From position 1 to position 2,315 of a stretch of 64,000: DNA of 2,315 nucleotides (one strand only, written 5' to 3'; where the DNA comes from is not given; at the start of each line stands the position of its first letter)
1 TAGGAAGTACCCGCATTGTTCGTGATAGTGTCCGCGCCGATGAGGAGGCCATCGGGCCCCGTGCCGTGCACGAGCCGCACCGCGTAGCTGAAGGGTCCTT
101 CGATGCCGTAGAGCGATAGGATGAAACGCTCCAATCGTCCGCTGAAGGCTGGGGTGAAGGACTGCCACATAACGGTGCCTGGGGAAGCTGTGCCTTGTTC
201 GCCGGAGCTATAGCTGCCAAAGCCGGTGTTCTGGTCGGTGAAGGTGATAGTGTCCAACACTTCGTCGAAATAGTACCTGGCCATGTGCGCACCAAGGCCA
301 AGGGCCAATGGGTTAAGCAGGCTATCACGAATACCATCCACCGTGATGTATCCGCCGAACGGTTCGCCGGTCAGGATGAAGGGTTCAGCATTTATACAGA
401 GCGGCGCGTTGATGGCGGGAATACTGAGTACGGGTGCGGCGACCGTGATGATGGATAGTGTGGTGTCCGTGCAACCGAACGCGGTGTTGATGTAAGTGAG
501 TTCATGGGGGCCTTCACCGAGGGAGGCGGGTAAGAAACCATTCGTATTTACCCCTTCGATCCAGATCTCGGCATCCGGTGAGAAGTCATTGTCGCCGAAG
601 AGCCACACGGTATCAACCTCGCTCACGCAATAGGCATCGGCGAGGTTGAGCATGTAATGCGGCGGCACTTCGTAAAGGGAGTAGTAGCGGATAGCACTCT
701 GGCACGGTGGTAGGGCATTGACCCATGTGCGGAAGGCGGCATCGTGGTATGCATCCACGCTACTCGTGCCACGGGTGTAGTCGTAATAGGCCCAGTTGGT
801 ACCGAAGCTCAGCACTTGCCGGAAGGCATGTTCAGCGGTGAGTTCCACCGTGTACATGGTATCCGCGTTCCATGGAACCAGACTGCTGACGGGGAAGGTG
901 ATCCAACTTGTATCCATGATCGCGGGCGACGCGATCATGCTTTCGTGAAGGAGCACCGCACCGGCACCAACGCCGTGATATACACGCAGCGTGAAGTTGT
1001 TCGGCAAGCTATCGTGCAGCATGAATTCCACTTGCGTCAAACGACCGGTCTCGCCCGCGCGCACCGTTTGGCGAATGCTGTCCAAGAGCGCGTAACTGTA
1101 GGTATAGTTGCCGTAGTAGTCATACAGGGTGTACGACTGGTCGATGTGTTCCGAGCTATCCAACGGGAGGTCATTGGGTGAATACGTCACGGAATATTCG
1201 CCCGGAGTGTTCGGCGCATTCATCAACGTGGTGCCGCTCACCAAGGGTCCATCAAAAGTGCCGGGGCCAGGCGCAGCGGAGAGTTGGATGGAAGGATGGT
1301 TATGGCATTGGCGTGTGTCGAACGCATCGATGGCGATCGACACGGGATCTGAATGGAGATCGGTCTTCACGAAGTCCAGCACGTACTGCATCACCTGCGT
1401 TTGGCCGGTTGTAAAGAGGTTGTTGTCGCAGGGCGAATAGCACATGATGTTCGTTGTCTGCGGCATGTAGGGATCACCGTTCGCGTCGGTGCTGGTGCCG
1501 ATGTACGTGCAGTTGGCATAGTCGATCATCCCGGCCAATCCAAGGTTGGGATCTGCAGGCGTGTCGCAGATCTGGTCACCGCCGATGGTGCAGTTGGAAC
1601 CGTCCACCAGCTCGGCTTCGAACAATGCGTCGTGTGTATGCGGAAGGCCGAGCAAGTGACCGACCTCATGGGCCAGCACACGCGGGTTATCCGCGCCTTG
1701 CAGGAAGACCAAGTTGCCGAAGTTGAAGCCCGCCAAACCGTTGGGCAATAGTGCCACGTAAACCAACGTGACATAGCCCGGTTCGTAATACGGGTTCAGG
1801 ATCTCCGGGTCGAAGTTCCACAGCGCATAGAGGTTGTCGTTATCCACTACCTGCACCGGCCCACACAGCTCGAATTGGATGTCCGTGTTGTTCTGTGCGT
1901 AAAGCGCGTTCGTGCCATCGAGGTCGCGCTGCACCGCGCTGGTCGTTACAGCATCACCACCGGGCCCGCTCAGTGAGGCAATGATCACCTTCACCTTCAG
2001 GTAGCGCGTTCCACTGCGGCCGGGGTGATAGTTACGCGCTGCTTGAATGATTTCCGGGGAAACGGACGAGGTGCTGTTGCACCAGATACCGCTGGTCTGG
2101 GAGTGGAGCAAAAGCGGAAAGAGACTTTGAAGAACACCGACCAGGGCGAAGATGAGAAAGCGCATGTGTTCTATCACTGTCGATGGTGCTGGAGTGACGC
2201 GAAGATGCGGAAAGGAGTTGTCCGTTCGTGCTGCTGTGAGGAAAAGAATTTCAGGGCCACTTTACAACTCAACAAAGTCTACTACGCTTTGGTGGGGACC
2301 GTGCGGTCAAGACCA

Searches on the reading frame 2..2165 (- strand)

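Call 9: search_protein_families(library=pfam, proteins=[window:2-2165:-])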
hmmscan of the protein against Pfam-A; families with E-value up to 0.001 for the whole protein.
window:2-2165:- (721 aa): 2 families
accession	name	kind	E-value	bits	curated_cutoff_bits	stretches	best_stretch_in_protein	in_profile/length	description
PF05572.19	Peptidase_M43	-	8.2e-08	32.8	23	1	160-264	68-152/152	Pregnancy-associated plasma protein-A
PF13688.12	Reprolysin_5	-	0.00051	20.7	27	0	158-195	139-171/196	Metallo-peptidase family M12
